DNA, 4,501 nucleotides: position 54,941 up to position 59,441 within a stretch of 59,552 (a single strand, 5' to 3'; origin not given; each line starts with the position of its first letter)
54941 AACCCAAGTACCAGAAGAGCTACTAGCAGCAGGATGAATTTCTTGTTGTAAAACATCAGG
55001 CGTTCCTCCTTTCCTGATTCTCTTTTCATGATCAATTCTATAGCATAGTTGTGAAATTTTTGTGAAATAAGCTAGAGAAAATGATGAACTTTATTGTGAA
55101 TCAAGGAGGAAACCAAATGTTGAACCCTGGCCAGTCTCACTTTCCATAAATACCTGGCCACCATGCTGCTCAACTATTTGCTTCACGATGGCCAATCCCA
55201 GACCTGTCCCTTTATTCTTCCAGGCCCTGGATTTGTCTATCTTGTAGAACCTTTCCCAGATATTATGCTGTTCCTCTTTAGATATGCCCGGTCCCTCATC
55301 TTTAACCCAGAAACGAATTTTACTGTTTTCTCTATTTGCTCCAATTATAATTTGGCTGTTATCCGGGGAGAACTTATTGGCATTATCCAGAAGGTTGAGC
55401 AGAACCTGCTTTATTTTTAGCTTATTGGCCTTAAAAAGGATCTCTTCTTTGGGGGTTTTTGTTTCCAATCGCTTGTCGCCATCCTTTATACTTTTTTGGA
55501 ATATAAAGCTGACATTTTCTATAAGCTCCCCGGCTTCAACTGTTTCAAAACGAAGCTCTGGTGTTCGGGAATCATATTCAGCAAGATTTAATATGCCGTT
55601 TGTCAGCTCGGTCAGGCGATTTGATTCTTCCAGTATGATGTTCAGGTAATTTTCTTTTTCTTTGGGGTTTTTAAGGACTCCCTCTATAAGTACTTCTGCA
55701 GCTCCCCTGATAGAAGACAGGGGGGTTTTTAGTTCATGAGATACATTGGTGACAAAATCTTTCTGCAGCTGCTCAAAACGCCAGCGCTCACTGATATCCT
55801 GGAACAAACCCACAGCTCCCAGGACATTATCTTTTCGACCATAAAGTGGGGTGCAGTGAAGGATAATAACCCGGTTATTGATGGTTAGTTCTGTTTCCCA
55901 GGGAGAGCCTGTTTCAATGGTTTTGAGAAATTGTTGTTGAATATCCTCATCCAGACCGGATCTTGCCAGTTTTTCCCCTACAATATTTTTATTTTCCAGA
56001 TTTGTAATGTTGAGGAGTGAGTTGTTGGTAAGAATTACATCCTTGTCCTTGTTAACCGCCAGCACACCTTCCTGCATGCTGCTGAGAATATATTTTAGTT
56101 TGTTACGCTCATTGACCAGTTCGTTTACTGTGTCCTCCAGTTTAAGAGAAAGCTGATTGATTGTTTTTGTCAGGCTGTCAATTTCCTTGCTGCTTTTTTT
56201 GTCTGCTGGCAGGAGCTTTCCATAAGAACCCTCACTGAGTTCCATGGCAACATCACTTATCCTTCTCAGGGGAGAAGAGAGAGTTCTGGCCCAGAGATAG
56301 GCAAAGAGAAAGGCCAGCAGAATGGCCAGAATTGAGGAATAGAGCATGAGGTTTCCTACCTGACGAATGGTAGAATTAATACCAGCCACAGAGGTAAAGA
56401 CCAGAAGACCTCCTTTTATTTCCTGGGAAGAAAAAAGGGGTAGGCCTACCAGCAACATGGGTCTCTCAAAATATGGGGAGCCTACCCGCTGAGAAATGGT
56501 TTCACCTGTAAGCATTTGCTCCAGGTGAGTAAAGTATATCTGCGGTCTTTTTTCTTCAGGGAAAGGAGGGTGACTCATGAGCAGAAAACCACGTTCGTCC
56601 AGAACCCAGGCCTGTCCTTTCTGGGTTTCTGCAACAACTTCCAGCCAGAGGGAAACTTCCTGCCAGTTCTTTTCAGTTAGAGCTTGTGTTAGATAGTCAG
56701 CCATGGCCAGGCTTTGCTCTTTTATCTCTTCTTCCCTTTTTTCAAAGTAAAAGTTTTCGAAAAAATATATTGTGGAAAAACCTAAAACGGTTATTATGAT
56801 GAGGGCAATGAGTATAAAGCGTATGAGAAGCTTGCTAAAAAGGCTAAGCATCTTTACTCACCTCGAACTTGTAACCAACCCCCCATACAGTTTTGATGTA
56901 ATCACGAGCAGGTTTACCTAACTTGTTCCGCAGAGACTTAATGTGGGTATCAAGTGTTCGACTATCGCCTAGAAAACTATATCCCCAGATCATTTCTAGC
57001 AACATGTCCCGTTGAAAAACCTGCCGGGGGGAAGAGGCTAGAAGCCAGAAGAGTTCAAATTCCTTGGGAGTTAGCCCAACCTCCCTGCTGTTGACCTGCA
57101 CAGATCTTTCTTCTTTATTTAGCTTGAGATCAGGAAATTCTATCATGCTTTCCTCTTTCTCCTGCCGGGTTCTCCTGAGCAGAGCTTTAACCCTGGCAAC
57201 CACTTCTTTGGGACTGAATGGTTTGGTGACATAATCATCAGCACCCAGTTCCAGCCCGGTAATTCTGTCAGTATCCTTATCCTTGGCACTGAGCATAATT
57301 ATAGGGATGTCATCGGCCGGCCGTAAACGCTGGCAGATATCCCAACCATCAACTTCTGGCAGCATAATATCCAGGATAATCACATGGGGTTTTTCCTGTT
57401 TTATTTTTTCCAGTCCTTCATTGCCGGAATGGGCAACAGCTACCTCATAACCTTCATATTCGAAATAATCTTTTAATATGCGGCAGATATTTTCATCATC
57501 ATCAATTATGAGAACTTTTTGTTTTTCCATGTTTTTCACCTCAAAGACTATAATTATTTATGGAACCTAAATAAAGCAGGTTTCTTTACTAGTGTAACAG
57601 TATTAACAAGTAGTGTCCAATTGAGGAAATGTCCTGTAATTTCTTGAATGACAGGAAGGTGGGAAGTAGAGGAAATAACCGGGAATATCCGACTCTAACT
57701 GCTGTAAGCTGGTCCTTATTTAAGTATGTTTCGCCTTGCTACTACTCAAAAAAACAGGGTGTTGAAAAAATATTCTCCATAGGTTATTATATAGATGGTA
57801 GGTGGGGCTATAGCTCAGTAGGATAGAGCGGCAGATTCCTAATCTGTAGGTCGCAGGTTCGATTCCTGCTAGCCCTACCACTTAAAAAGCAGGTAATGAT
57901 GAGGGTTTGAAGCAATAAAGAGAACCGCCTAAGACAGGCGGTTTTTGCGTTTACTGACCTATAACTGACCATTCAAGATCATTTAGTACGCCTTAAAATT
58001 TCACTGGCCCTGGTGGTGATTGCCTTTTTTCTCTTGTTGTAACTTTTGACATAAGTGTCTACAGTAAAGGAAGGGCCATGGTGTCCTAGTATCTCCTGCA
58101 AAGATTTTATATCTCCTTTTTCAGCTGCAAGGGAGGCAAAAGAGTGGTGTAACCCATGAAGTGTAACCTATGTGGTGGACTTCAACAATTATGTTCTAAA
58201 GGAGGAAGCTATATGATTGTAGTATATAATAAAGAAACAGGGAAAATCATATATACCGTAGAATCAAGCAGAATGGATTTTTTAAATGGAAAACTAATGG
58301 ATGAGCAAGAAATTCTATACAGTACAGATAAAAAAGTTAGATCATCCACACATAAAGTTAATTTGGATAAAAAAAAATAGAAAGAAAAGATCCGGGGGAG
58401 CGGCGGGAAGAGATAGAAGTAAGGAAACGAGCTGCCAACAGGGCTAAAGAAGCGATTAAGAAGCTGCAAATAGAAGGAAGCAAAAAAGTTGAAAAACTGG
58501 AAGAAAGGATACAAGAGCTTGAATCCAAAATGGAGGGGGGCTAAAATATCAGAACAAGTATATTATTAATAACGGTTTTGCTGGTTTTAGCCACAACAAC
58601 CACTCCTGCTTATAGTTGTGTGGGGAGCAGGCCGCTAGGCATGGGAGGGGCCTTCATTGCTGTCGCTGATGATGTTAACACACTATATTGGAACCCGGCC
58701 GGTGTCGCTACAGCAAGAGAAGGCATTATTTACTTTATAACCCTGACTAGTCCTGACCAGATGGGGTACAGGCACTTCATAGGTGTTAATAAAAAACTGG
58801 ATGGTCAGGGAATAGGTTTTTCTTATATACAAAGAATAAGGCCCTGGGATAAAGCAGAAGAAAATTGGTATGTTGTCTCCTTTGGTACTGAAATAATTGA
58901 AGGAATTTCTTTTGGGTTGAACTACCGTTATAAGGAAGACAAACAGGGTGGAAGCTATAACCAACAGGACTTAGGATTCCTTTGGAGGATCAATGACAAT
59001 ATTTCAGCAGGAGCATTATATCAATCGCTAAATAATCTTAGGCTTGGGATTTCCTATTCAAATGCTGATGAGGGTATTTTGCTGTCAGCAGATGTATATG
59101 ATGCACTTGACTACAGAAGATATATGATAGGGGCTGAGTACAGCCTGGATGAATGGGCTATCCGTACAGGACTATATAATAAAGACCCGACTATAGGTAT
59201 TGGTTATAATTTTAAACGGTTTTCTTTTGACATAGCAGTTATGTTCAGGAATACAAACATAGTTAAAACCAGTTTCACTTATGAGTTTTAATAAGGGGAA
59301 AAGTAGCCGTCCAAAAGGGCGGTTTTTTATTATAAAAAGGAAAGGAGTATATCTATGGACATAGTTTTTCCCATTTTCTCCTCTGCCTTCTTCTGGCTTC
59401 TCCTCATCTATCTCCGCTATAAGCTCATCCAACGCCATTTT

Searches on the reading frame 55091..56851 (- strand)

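Call 49: search_protein_families(library=ncbifam, proteins=[window:55091-56851:-], max_evalue=0.001)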
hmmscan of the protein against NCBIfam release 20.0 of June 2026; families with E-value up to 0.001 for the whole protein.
window:55091-56851:- (586 aa): 87 families (the best 25 are shown)
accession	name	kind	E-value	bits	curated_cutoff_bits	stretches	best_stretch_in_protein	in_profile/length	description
NF033092.0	HK_WalK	equivalog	4.3e-102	342.6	725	1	3-583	4-592/594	cell wall metabolism sensor histidine kinase WalK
NF046044.1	PnpS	equivalog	1.5e-95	320.5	400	1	194-583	1-389/390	two-component system histidine kinase PnpS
TIGR02966.1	phoR_proteo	equivalog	3.7e-68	230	334.2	1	247-582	3-332/333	phosphate regulon sensor histidine kinase PhoR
NF033093.1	HK_VicK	exception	6.5e-58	196.4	680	1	167-583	13-433/448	cell wall metabolism sensor histidine kinase VicK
NF008468.0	PRK11360.1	equivalog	4.1e-57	193.9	646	1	132-584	161-607/616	two-component system sensor histidine kinase AtoS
NF047874.1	MASE3_PAS_HK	subfamily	1.2e-56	192.8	560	1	177-581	214-621/655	MASE3 domain-containing sensor histidine kinase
NF041210.1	his_kin_PieS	equivalog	8e-54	183.4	850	2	355-582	242-467/474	two component system sensor histidine kinase PieS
TIGR01386.1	cztS_silS_copS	subfamily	4.5e-53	180.9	292.55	2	363-581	241-454/457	heavy metal sensor histidine kinase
NF008312.0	PRK11100.1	equivalog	1.6e-50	172.3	356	2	364-577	257-466/477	two-component system sensor histidine kinase CreC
NF045911.1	TCSHisKinNblS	equivalog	1.7e-50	172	1000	1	179-583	193-618/621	two-component system sensor histidine kinase NblS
NF053855.1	HisKinPhoRBctds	equivalog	3.5e-50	171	500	1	168-583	163-581/583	two-component system sensor histidine kinase PhoR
NF040691.1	MtrAB_MtrB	equivalog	1.1e-48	166.6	450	2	351-581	259-488/507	MtrAB system histidine kinase MtrB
NF012163.2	BaeS_SmeS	equivalog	1.5e-43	149.4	500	2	360-570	237-443/457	sensor histidine kinase efflux regulator BaeS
NF038297.2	hybrid_HK_HrmK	equivalog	1.9e-43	149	725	1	358-583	230-455/607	hybrid histidine kinase/response regulator HrmK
NF033091.0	HK_VanS_ACDEFG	equivalog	3.5e-43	147.8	400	1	360-574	71-284/293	vancomycin resistance histidine kinase VanS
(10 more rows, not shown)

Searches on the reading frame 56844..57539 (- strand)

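Call 49: search_protein_families(library=ncbifam, proteins=[window:56844-57539:-], max_evalue=0.001)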
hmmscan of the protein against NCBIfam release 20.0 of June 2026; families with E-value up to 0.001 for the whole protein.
window:56844-57539:- (231 aa): 103 families (the best 25 are shown)
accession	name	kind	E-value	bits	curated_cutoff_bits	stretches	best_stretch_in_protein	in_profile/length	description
NF040689.1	MtrAB_MtrA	equivalog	9.4e-68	227.8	300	1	9-224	1-217/219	MtrAB system response regulator MtrA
NF040534.1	resp_reg_YycF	equivalog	7.5e-67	225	340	1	7-224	1-226/231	response regulator YycF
NF041209.1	resp_regPieR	equivalog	3.3e-66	223.2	450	1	8-226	2-228/231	two component system response regulator PieR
TIGR02154.1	PhoB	equivalog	3.8e-66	222.6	296.2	1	7-226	3-226/226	phosphate regulon transcriptional regulator PhoB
NF033117.2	vanR_ACDEGLN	exception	6.9e-66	222.1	350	1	9-226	1-226/226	VanR-ABDEGLN family response regulator transcription factor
NF045944.1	ResRegRpaBCyano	equivalog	1.5e-65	220.8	330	1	10-226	1-228/229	response regulator transcription factor RpaB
NF007982.1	PRK10710.1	equivalog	1e-62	211.8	380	1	4-227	5-229/235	envelope stress response regulator BaeR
NF008296.0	PRK11083.1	equivalog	1.4e-62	211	273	1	4-226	1-226/228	two-component system response regulator CreB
NF041733.1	resp_reg_CseB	equivalog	2e-62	210.5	350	1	8-225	2-226/228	two-component system response regulator CseB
NF033120.0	vanR_FM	exception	2.5e-62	210.5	460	1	4-226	1-230/231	vancomycin resistance response regulator transcription factor, VanR-F/VanR-M family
NF053854.1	RespRegPhoBBctds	equivalog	3.5e-62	209.7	270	1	9-226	1-225/225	two-component system response regulator PhoB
NF007005.1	PRK09468.1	equivalog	2.9e-58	197.1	331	1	5-225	2-231/237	osmolarity response regulator transcription factor OmpR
TIGR01387.1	cztR_silR_copR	subfamily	6.1e-53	179.7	279.2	1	9-225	1-218/218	heavy metal response regulator transcription factor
NF008567.0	PRK11517.1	equivalog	5.7e-51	173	353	1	8-229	2-222/223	response regulator transcription factor HprR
NF000401.1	vanR-A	exception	3.4e-50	170.6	500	1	7-226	3-230/231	vancomycin resistance response regulator transcription factor VanR-A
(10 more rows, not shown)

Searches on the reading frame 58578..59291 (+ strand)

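Call 14: search_protein_families(library=pfam, proteins=[window:58578-59291:+], max_evalue=0.01)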
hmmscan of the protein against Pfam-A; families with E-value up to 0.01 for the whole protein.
window:58578-59291:+ (237 aa): 1 family
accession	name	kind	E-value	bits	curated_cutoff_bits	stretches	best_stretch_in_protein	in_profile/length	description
PF13609.12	Porin_4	-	2.1e-05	24.9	27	1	92-194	139-229/310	Gram-negative porin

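Call 49: search_protein_families(library=ncbifam, proteins=[window:58578-59291:+], max_evalue=0.001)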
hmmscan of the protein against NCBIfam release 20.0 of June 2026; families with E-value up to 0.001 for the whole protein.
window:58578-59291:+ (237 aa): 3 families
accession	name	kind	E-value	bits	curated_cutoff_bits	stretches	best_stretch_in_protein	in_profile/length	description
NF033709.1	PorV_fam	subfamily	8.9e-12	45.2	90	1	15-55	11-51/326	PorV/PorQ family protein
NF052325.1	PorVQ2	equivalog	5e-08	32.2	325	1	15-47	34-66/354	putative type IX sorting system protein PorV2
NF033710.1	T9SS_OM_PorV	equivalog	0.0004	19.7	250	0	17-48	35-66/367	type IX secretion system outer membrane channel protein PorV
